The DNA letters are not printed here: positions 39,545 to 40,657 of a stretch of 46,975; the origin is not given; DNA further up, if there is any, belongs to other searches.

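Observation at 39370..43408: Orphan CbbQ/NorQ-type AAA+ plus CbbO/NorD-type vWA module, preceded by a DUF2283-like small protein, with no RuBisCO, NOR or gas-vesicle client in the replicon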

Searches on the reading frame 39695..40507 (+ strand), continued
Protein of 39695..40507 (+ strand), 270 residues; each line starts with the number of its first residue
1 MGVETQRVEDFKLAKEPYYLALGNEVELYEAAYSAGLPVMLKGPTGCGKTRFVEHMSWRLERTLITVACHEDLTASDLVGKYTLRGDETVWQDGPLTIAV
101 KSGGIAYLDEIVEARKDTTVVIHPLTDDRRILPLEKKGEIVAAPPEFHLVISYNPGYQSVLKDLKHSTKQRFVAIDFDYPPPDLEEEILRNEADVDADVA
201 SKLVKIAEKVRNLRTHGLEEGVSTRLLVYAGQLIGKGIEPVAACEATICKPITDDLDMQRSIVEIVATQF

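Call 28: find_related_loci(query=window:39695-40507:+, collection=genome_contigs, flank=10000)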
Query window:39695-40507:+ (270 aa) in genome_contigs; peptide patterns used: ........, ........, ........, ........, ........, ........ (x = any residue, [..] = any of these).
598 stretches matched a pattern (row limit reached: there are more); 439 encode a relative of the query (tblastn E <= 1e-3); the best 80 are kept; 80 distinct loci.
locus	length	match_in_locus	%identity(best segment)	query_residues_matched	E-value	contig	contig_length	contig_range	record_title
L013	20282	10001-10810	95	1-270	3e-176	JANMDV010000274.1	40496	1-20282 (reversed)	MAG: Actinomycetota bacterium isolate OTE_75_metabat_103 OTE_75_k141_470670, whole genome shotgun sequence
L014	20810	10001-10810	95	1-270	1e-174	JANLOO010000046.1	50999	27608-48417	MAG: Actinomycetota bacterium isolate OTE_38_metabat_94 OTE_38_k141_973383, whole genome shotgun sequence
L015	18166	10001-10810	95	1-270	2e-173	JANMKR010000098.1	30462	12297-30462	MAG: Actinomycetota bacterium isolate OTE_64_metabat_132 OTE_64_k141_2225856, whole genome shotgun sequence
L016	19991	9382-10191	92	1-270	1e-170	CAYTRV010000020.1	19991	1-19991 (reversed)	MAG TPA_asm: uncultured Bifidobacteriaceae bacterium isolate binchicken_co292_77 genome assembly, contig: NODE_243_lengt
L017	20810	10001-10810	90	1-270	5e-166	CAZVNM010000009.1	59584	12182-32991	MAG TPA_asm: uncultured Bifidobacteriaceae bacterium isolate SRP329715_co1_193 genome assembly, contig: NODE_577_length_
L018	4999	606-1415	88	1-270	2e-168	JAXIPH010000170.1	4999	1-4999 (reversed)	MAG: Thermoleophilia bacterium isolate Fractures_MAG_14 c_000000069247, whole genome shotgun sequence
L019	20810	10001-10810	89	1-270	6e-165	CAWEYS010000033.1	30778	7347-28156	MAG: Miltoncostaeaceae bacterium isolate MFD00962.bin.2.96 genome assembly, contig: contig_87767, whole genome shotgun s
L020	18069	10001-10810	89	1-270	1e-164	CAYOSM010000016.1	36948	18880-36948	MAG TPA_asm: uncultured Bifidobacteriaceae bacterium isolate binchicken_co242_126 genome assembly, contig: NODE_2043_len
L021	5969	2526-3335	87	1-270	3e-165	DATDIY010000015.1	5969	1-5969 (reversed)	MAG TPA_asm: Acidimicrobiales bacterium isolate SMAG_U316 k141_287530, whole genome shotgun sequence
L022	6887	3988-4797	89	1-270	5e-164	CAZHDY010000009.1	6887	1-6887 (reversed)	MAG TPA_asm: uncultured Bifidobacteriaceae bacterium isolate binchicken_co242_139 genome assembly, contig: NODE_12386_le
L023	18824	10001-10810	89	1-270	1e-162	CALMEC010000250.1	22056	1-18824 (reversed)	MAG TPA_asm: uncultured actinobacterium isolate SRR2107171_bin.71_CONCOCT_v1.1_MAG genome assembly, contig: ERZ794917.10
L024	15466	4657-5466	88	1-270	4e-163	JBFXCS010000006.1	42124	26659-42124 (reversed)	MAG: Thermoleophilia bacterium isolate CA_2019_TPBS_75 NODE_5259_length_42124_cov_60.433983_TPBS, whole genome shotgun s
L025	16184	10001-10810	87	1-270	4e-162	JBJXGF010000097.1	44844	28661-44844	MAG: Acidimicrobiales bacterium isolate F1F2.bin.335 k127_2257916, whole genome shotgun sequence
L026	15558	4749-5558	87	1-270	3e-162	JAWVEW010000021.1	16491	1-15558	MAG: Miltoncostaeaceae bacterium isolate BP_439 scaffold_1974247, whole genome shotgun sequence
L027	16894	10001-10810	87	1-270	1e-161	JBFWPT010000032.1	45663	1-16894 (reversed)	MAG: Thermoleophilia bacterium isolate CA_2019_TPBF_166 NODE_5015_length_45663_cov_18.067287_TPBF, whole genome shotgun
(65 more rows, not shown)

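Call 39: search_protein_families(library=pfam, proteins=[L005:10828-14094:+], max_evalue=10)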
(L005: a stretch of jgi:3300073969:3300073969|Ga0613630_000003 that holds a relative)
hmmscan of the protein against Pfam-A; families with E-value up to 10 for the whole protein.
L005:10828-14094:+ (1088 aa): 1 family
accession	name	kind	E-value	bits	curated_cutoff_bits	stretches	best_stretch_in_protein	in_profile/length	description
PF00092.34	VWA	-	3.7e-09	37.5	23.8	1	892-1062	3-152/174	von Willebrand factor type A domain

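Call 55: search_dna_similar(query=window:39695-40507:+, collection=plasmids, mode=protein, max_rows=30, rows=best)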
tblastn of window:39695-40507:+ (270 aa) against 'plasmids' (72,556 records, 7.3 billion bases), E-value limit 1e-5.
Records with a match: 1456; places in all: 1502; records where one place covers at least 80% of the query: 322.
Best place of each record, by identity: 80-90% 1; 60-80% 15; <60% 1440.
By first word of the organism name: Klebsiella 297; Escherichia 161; Citrobacter 116; Providencia 96; Salmonella 96; Phaeobacter 58; Sinorhizobium 50; Vibrio 50; Proteus 47; Pseudomonas 46; and 125 more.
By predicted mobility (MOB-suite, as given by PLSDB): conjugative 1024; non-mobilizable 326; mobilizable 106.
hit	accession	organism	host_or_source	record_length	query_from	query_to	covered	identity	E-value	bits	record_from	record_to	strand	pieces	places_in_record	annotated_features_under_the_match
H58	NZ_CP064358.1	Miltoncostaea oceani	pure culture,marine sediment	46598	1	270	100%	87.4%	4e-159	496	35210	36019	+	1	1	CbbQ/NirQ/NorQ/GpvN family protein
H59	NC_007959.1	Nitrobacter hamburgensis X14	-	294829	8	270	97%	62.7%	9e-110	355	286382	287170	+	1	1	CbbQ/NirQ/NorQ/GpvN family protein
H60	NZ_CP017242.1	Rhizobium etli 8C-3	Phaseolus vulgaris,cell culture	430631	8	267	96%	63.1%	5e-106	344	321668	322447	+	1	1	CbbQ/NirQ/NorQ/GpvN family protein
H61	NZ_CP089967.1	Cereibacter azotoformans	Owen's River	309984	11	270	96%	62.3%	8e-109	352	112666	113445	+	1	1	CbbQ/NirQ/NorQ/GpvN family protein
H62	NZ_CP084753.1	Roseateles sp. XES5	Xenopus laevis,bacterial culture,swab ...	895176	8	268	97%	62.1%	2e-105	342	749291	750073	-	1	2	CbbQ/NirQ/NorQ/GpvN family protein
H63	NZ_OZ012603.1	Shinella sp. WSD5-1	-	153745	8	270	97%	61.2%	3e-105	342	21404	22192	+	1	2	CbbQ/NirQ/NorQ/GpvN family protein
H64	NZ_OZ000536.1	Shinella sp. WSC3-e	-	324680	8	270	97%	61.2%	3e-105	342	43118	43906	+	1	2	CbbQ/NirQ/NorQ/GpvN family protein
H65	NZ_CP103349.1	Brucella anthropi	-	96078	8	270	97%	61.2%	8e-105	340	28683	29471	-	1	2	CbbQ/NirQ/NorQ/GpvN family protein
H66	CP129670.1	Agrobacterium tumefaciens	Metal working fluids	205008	8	270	97%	61.2%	2e-104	339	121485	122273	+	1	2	CbbQ/NirQ/NorQ/GpvN family protein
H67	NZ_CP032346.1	Azospirillum brasilense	soil sample,Agricultural field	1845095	8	270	97%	60.8%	2e-106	345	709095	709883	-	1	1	record has no annotation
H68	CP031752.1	Cereibacter sphaeroides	cell culture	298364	11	270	96%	61.5%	1e-107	348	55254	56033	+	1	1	CbbQ/NirQ/NorQ/GpvN family protein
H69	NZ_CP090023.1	Cereibacter azotoformans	cell culture,Aquaculture sediment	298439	11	270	96%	61.5%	1e-107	348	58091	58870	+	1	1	CbbQ/NirQ/NorQ/GpvN family protein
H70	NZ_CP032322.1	Azospirillum argentinense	soil sample,Agricultural field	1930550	8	270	97%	60.5%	2e-105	342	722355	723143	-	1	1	record has no annotation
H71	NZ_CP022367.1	Azospirillum sp. TSH58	single cell,paddy soils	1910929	1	270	100%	58.5%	3e-105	342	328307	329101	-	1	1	record has no annotation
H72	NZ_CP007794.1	Azospirillum argentinense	Triticum aestivum L.,Root,wheat ...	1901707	8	270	97%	60.1%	3e-106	344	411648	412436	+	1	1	record has no annotation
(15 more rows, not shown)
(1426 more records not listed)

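Call 56: get_annotated_region(hit=H59, flank=7500)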
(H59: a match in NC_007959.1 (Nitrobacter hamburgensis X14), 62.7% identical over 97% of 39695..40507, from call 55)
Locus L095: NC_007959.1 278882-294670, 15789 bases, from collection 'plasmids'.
description: Nitrobacter hamburgensis X14 plasmid 1, complete sequence
organism: Nitrobacter hamburgensis X14 (NCBI taxid 323097)
taxonomy: Bacteria; Pseudomonadota; Alphaproteobacteria; Hyphomicrobiales; Nitrobacteraceae; Nitrobacter; Nitrobacter hamburgensis; Nitrobacter hamburgensis X14
host: -; source: -; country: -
typing (MOB-suite, as given by PLSDB): mobilizable; replicon rep_cluster_472; relaxase MOBP
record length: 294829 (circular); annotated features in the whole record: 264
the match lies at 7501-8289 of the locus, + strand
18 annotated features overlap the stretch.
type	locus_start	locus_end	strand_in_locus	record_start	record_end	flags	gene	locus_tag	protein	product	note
CDS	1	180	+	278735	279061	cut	-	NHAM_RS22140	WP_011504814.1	ribulose bisphosphate carboxylase small subunit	-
CDS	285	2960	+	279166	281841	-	-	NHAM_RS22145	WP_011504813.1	CsoS2 family carboxysome shell protein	-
CDS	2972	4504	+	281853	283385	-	-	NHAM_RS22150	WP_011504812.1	carboxysome shell carbonic anhydrase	GO:0015977 - carbon fixation [Evidence IEA]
CDS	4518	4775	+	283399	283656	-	-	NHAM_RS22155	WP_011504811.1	carboxysome peptide A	GO:0015977 - carbon fixation [Evidence IEA]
CDS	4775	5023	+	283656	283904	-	-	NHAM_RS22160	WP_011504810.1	carboxysome peptide B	GO:0015977 - carbon fixation [Evidence IEA]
CDS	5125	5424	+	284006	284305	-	-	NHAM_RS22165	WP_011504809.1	BMC domain-containing protein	-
CDS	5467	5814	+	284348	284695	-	-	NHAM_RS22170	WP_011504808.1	BMC domain-containing protein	-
CDS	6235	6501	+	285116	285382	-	-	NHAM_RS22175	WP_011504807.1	4a-hydroxytetrahydrobiopterin dehydratase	-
CDS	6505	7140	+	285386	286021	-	parA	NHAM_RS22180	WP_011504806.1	ParA family partition ATPase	-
CDS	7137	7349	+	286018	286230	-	-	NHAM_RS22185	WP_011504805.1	hypothetical protein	-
CDS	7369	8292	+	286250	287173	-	-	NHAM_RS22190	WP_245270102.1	CbbQ/NirQ/NorQ/GpvN family protein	-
CDS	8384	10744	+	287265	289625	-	-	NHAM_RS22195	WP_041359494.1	nitric oxide reductase activation protein NorD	-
CDS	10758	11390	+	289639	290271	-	-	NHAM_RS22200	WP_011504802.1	hypothetical protein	-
CDS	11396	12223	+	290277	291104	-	-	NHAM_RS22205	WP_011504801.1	serine protease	GO:0006508 - proteolysis [Evidence IEA]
CDS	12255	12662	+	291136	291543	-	-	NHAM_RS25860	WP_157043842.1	hypothetical protein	-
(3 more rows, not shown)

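Call 57: get_annotated_region(hit=H60, flank=7500)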
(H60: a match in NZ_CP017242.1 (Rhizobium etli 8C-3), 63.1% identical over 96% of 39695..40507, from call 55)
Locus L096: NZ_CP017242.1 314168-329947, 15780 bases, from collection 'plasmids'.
description: Rhizobium etli 8C-3 plasmid pRsp8C3a, complete sequence
organism: Rhizobium etli 8C-3 (NCBI taxid 538025)
taxonomy: Bacteria; Pseudomonadota; Alphaproteobacteria; Hyphomicrobiales; Rhizobiaceae; Rhizobium; Rhizobium etli; Rhizobium etli 8C-3
host: -; source: Phaseolus vulgaris,cell culture; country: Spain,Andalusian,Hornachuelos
typing (MOB-suite, as given by PLSDB): conjugative; relaxase MOBQ; mating-pair formation MPF_T
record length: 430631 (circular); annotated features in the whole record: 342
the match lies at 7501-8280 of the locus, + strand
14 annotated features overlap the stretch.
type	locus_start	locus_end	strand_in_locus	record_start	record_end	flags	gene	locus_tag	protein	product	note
CDS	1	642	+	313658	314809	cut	-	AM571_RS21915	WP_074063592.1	transporter substrate-binding domain-containing protein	-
CDS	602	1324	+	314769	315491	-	-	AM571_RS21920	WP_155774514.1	ANTAR domain-containing protein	-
CDS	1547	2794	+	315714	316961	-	-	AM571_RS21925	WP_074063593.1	transporter substrate-binding domain-containing protein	-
CDS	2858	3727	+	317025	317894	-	urtB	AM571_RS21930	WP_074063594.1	urea ABC transporter permease subunit UrtB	GO:0015840 - urea transport [Evidence IEA]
CDS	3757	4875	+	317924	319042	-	urtC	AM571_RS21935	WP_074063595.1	urea ABC transporter permease subunit UrtC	GO:0015840 - urea transport [Evidence IEA]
CDS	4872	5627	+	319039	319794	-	urtD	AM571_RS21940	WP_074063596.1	urea ABC transporter ATP-binding protein UrtD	GO:0015840 - urea transport [Evidence IEA]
CDS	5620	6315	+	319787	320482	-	urtE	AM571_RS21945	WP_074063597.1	urea ABC transporter ATP-binding subunit UrtE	GO:0015840 - urea transport [Evidence IEA]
CDS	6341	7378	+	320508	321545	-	-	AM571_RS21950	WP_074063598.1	aliphatic amidase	GO:0006807 - nitrogen compound metabolic process [Evidence IEA]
CDS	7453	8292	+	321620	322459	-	-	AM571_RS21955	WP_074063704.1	CbbQ/NirQ/NorQ/GpvN family protein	-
CDS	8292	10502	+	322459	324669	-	-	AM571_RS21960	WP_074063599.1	VWA domain-containing protein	-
CDS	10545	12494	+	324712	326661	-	acs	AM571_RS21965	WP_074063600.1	acetate--CoA ligase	GO:0019427 - acetyl-CoA biosynthetic process from acetate [Evidence IEA]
CDS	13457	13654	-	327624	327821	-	-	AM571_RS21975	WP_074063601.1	hypothetical protein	-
CDS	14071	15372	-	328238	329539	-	-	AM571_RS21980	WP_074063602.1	hypothetical protein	-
CDS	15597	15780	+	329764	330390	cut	-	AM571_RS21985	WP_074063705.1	outer membrane beta-barrel protein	-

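Call 91: search_protein_families(library=padloc, proteins=[window:39695-40507:+], max_evalue=0.01)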
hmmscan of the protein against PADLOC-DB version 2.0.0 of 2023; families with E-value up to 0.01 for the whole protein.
window:39695-40507:+ (270 aa): 4 families
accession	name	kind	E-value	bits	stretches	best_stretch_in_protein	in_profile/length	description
PDLC01993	RtcR--CARF_AAA_HTH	-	7.2e-05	19.4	1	30-154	198-327/523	-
PDLC02196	IetA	-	9e-05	20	1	27-69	113-155/374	-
PDLC04140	mad8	-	0.0027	15.3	1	38-63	29-54/314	mads_8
PDLC05029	PDC-S49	-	0.0027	14.5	1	30-61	17-48/619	-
